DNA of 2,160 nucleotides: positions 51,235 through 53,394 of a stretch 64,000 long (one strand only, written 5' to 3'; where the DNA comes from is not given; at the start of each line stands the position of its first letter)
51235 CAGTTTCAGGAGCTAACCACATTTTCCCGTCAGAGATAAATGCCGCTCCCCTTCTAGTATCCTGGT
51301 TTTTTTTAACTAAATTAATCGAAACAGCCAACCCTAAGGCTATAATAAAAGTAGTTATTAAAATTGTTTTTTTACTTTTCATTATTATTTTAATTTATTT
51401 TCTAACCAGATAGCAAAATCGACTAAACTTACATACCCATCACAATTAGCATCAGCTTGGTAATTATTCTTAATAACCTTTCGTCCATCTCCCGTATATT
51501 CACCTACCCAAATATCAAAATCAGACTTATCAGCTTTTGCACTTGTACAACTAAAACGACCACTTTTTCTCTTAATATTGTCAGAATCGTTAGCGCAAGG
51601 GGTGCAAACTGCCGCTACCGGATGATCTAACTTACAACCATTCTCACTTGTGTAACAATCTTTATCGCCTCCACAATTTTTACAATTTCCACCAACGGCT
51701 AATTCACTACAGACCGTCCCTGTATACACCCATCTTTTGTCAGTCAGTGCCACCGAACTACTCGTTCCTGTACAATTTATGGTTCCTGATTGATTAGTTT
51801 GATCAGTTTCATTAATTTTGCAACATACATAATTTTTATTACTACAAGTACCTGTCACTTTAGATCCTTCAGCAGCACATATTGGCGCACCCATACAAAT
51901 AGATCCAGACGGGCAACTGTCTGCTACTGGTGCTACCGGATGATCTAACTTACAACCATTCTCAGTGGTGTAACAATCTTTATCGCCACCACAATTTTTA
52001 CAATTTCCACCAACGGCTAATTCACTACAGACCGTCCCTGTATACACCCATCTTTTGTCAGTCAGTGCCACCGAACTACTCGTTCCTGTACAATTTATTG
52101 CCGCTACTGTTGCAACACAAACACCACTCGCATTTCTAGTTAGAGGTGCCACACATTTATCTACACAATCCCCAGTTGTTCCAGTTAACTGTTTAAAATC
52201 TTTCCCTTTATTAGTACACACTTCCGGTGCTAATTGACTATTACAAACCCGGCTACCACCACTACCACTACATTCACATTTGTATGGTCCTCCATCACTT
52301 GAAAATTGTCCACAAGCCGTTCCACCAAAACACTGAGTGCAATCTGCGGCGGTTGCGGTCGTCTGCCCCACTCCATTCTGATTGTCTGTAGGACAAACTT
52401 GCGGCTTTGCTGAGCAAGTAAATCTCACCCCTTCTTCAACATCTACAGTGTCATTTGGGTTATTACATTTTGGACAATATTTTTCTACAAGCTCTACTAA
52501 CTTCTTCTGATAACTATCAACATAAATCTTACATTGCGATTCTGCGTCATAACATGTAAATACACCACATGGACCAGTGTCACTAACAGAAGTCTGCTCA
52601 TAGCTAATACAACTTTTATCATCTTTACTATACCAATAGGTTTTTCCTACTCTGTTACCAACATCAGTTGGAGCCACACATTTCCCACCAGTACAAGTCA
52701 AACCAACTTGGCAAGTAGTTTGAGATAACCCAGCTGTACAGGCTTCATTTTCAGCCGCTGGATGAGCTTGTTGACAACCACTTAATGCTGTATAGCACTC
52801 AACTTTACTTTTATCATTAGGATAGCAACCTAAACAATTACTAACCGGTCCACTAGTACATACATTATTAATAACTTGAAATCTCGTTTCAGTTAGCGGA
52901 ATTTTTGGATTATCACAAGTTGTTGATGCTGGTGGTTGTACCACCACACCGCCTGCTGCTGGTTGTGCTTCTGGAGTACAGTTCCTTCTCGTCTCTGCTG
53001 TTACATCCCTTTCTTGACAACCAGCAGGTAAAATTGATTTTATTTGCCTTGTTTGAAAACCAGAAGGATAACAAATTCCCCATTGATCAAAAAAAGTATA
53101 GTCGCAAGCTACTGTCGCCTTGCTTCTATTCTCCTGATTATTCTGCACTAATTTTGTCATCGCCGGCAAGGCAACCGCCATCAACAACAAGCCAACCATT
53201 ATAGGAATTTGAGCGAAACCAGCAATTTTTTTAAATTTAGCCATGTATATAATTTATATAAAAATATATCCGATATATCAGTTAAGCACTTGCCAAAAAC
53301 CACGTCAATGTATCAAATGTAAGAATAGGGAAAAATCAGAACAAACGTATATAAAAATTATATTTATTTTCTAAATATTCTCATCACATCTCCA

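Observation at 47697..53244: Five-gene cluster of secreted proteins with cohesin-like and dockerin-like modules: a putative cell-surface cohesin-dockerin assembly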

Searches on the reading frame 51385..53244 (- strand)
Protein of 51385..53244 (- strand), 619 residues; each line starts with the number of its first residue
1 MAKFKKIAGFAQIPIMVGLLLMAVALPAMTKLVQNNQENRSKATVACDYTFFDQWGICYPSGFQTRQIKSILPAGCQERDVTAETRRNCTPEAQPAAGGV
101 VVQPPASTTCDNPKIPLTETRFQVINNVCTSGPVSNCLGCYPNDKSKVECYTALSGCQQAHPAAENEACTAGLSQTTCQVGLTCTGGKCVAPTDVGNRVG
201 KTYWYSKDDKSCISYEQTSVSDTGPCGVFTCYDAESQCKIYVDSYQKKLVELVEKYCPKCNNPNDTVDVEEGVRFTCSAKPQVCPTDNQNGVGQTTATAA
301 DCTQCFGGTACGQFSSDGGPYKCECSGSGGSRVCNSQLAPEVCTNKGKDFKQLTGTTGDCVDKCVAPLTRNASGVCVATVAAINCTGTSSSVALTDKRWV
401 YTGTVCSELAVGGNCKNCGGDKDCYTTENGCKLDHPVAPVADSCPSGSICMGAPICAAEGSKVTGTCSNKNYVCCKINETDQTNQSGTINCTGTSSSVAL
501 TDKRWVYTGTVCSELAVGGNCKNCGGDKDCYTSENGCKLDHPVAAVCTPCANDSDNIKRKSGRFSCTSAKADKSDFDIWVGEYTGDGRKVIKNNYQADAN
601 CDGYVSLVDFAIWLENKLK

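Call 3: search_protein_families(library=pfam, proteins=[window:51385-53244:-], max_evalue=10)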
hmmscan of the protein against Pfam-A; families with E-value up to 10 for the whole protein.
window:51385-53244:- (619 aa): 0 families
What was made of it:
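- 52969..53115 (-): p5 TSR-like Cys module (aa 44-92). The window copy itself has no Pfam hit (call 3).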

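Call 4: search_protein_families(library=ncbifam, proteins=[window:51385-53244:-], max_evalue=10)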
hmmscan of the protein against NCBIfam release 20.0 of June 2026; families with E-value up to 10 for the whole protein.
window:51385-53244:- (619 aa): 0 families
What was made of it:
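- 53116..53244 (-): p5-type N-terminal leader (aa 1-43): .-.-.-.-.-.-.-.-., a hydrophobic helix, then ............. No Pfam or NCBIfam model matches it (calls 3, 4).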

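Call 46: search_protein_families(library=phrogs, proteins=[window:51385-53244:-], max_evalue=1)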
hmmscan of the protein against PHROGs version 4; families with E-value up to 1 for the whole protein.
window:51385-53244:- (619 aa): 3 families
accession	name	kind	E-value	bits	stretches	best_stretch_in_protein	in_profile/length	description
phrog_31029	-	unknown function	0.028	15.6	0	509-548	26-63/79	-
phrog_26168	-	unknown function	0.056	14.8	0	499-522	20-43/90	-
phrog_5521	-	unknown function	0.13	13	0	498-549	17-67/89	-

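Call 60: search_protein_representatives(protein=window:51385-53244:-)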
Query: 619 residues. Proteins with E-value up to 0.001 (for the whole library): 68; up to 1e-10: 5; up to 1e-30: 1. The best 68 are listed.
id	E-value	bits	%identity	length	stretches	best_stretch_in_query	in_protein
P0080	0.0e+00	1436.6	100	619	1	1-619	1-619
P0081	9.0e-17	77.5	36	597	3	298-545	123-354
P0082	1.8e-14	69.9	35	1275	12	46-87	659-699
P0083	8.7e-12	61.0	41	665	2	8-58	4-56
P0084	9.5e-11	57.6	34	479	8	44-93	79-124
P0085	1.5e-10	56.9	48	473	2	9-48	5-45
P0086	2.9e-10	56.0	32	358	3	5-45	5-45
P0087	3.6e-10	55.7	36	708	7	41-90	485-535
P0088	4.1e-09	52.2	38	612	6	46-92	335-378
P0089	5.0e-09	51.9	34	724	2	4-77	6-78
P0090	5.2e-09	51.8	36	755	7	42-111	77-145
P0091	2.7e-08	49.5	38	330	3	510-615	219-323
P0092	3.4e-08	49.1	38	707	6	41-79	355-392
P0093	3.8e-08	49.0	39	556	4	45-81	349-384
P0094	6.6e-08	48.2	42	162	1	12-100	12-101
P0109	1.5e-05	40.4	46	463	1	545-617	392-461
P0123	1.3e-04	37.2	44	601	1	543-616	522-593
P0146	9.7e-04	34.4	39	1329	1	546-618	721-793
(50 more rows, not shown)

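Call 61: search_protein_families(library=pfam, proteins=[P0081, P0082, P0084, P0087, P0090, P0091, P0109, P0123, P0146, P0083], max_evalue=0.01)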
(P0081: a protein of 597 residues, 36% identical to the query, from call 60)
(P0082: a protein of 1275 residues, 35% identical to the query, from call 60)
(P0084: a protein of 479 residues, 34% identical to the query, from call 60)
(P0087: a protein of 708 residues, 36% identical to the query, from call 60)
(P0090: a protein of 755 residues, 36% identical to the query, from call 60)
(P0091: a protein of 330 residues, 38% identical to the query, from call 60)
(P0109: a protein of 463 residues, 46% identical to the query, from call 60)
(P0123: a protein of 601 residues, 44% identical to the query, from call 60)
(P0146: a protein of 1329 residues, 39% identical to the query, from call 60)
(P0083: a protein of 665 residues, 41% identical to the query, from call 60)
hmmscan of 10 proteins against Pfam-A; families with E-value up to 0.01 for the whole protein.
P0081 (597 aa): 1 family
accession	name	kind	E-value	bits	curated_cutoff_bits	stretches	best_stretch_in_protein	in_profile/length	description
PF00404.24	Dockerin_1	-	1.4e-06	28.8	22.9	1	531-555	33-57/57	Dockerin type I domain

P0082 (1275 aa): 0 families

P0084 (479 aa): 2 families
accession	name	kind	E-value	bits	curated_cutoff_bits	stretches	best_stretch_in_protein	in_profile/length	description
PF01091.23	PTN_MK_C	-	5.7e-12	46.2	25.3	0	36-74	3-45/65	PTN/MK heparin-binding protein family, C-terminal domain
PF00323.24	Defensin_1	-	0.00063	20.7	21.4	0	124-142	5-23/29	Mammalian defensin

P0087 (708 aa): 4 families
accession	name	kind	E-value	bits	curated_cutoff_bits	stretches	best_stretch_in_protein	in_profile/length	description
PF13442.11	Cytochrome_CBB3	-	2e-05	25.3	27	1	227-283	3-64/68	Cytochrome C oxidase, cbb3-type, subunit III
PF14522.11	Cytochrome_C7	-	0.00027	21.1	24.8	0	646-691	14-62/67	Cytochrome c7 and related cytochrome c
PF14537.11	Cytochrom_c3_2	-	0.0031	18.4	25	0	647-684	8-41/79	Cytochrome c3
PF09699.15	Paired_CXXCH_1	-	0.0045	17.1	20.6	0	647-678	8-38/41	Doubled CXXCH motif (Paired_CXXCH_1)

P0090 (755 aa): 2 families
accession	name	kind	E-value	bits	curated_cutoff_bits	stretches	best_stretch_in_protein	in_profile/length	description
PF19077.6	Big_13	-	1e-07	32.8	27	1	621-689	28-96/102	Bacterial Ig-like domain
PF01091.23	PTN_MK_C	-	0.0002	22.1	25.3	0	433-466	2-40/65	PTN/MK heparin-binding protein family, C-terminal domain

P0091 (330 aa): 0 families

P0109 (463 aa): 2 families
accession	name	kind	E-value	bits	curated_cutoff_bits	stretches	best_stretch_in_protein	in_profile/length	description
PF05426.18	Alginate_lyase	-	9.7e-15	55.2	22.2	2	71-145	30-92/275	Alginate lyase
PF00404.24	Dockerin_1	-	0.004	17.8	22.9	1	405-456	1-51/57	Dockerin type I domain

P0123 (601 aa): 3 families
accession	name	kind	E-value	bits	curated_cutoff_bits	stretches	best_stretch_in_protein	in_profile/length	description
PF04616.20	Glyco_hydro_43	-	1.3e-05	25.2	32.2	1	151-312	65-200/288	Glycosyl hydrolases family 43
PF04041.19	Glyco_hydro_130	-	6.7e-05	22.4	26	1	274-394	81-196/320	beta-1,4-mannooligosaccharide phosphorylase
PF00251.26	Glyco_hydro_32N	-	0.0019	18.3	22.1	0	159-203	15-61/307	Glycosyl hydrolases family 32 N-terminal domain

P0146 (1329 aa): 1 family
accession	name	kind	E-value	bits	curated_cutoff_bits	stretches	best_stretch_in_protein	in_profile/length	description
PF02369.22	Big_1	-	0.00011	22.6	34.9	1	63-113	18-70/93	Bacterial Ig-like domain (group 1)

P0083 (665 aa): 0 families

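Call 73: find_encoding_contigs(protein=P0081, flank=8000, max_places=2)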
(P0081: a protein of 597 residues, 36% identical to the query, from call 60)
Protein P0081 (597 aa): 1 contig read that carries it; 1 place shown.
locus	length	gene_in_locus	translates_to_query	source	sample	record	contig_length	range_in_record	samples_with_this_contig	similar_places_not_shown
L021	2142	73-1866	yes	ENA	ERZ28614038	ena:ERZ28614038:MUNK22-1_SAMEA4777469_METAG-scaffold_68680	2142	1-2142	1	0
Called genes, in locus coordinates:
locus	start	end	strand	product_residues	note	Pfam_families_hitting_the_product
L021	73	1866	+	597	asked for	PF00404:Dockerin_1 (faint)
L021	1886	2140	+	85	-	?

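Call 75: find_encoding_contigs(protein=P0109, flank=6000, max_places=2)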
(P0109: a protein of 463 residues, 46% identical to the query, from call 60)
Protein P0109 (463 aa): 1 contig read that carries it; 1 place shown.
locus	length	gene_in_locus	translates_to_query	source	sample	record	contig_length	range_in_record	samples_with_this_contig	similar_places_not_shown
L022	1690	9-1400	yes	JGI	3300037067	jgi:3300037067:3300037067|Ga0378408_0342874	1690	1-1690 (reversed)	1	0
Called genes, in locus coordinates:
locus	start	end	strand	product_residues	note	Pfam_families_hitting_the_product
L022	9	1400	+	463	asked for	PF05426:Alginate_lyase (weak)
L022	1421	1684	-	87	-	-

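Call 76: find_encoding_contigs(protein=P0123, flank=6000, max_places=2)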
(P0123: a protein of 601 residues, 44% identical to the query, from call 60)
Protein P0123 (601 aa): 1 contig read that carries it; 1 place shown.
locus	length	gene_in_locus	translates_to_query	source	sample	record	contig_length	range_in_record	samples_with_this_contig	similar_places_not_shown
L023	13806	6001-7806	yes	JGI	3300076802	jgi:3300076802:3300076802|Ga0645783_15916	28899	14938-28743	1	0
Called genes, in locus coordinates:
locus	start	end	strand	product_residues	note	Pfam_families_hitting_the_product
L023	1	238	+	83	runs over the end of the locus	-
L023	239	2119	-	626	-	-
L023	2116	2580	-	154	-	PF10502:Peptidase_S26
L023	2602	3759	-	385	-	PF01875:Memo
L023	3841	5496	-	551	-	PF00118:Cpn60_TCP1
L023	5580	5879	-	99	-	PF00166:Cpn10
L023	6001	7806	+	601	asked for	PF04616:Glyco_hydro_43 (faint)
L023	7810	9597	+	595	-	-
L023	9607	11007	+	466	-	-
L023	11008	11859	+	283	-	PF01135:PCMT, PF02475:TRM5-TYW2_MTfase, PF01596:Methyltransf_3 (weak), PF13847:Methyltransf_31 (weak), PF05050:Methyltransf_21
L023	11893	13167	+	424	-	PF03952:Enolase_N, PF00113:Enolase_C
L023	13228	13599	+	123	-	PF05635:23S_rRNA_IVP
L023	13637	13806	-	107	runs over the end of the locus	PF00300:His_Phos_1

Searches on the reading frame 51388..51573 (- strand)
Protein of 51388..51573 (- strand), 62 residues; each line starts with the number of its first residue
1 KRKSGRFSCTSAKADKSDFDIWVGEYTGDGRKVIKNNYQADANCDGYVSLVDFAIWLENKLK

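Call 56: search_solved_structures(query=A6, max_evalue=10, show_alignments=2)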
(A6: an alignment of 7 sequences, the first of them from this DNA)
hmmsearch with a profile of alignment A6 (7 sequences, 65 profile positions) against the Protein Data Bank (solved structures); distinct sequences matched with E-value up to 10: 32.
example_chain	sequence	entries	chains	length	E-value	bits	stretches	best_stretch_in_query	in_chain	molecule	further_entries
8x39_A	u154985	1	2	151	9.9e-08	35.3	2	7-63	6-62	Serine protease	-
8x3a_A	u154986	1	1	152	1e-07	35.3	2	7-63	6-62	Serine protease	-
2mte_A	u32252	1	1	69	0.0007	23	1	4-62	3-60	Cellulose 1,4-beta-cellobiosidase (reducing end) CelS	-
1daq_A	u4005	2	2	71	0.00071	23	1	4-62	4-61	ENDOGLUCANASE SS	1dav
5nrm_B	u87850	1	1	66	0.0018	21.7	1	7-61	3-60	DocCel5: Type I dockerin repeat domain from A. cellulolyticus family 5 endoglucanase WP_01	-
2y3n_B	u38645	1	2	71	0.0033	20.9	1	4-63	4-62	CELLULOSOMAL FAMILY-48 PROCESSIVE GLYCOSIDE HYDROLASE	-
5nrk_B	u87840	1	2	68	0.0037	20.7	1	41-63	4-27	DocCel5: Type I dockerin repeat domain from A. cellulolyticus family 5 endoglucanase WP_01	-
3ul4_B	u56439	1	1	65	0.0065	19.9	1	6-62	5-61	Cellulosome enzyme, dockerin type I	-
4fl4_A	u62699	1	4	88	0.0089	19.5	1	4-60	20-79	Glycoside hydrolase family 9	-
2vn6_B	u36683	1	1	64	0.064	16.7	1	7-62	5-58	ENDOGLUCANASE A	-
2vn5_B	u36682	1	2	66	0.095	16.2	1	7-62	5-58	ENDOGLUCANASE A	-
2yik_A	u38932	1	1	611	0.12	15.9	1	7-61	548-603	ENDOGLUCANASE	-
8ajy_B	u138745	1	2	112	0.13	15.8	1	7-60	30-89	Dockerin from ScaH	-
5m2o_B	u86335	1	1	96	0.13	15.8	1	3-43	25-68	Group I Dockerin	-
5lxv_B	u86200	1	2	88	0.14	15.7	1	7-56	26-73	Carbohydrate-binding protein WP_009985128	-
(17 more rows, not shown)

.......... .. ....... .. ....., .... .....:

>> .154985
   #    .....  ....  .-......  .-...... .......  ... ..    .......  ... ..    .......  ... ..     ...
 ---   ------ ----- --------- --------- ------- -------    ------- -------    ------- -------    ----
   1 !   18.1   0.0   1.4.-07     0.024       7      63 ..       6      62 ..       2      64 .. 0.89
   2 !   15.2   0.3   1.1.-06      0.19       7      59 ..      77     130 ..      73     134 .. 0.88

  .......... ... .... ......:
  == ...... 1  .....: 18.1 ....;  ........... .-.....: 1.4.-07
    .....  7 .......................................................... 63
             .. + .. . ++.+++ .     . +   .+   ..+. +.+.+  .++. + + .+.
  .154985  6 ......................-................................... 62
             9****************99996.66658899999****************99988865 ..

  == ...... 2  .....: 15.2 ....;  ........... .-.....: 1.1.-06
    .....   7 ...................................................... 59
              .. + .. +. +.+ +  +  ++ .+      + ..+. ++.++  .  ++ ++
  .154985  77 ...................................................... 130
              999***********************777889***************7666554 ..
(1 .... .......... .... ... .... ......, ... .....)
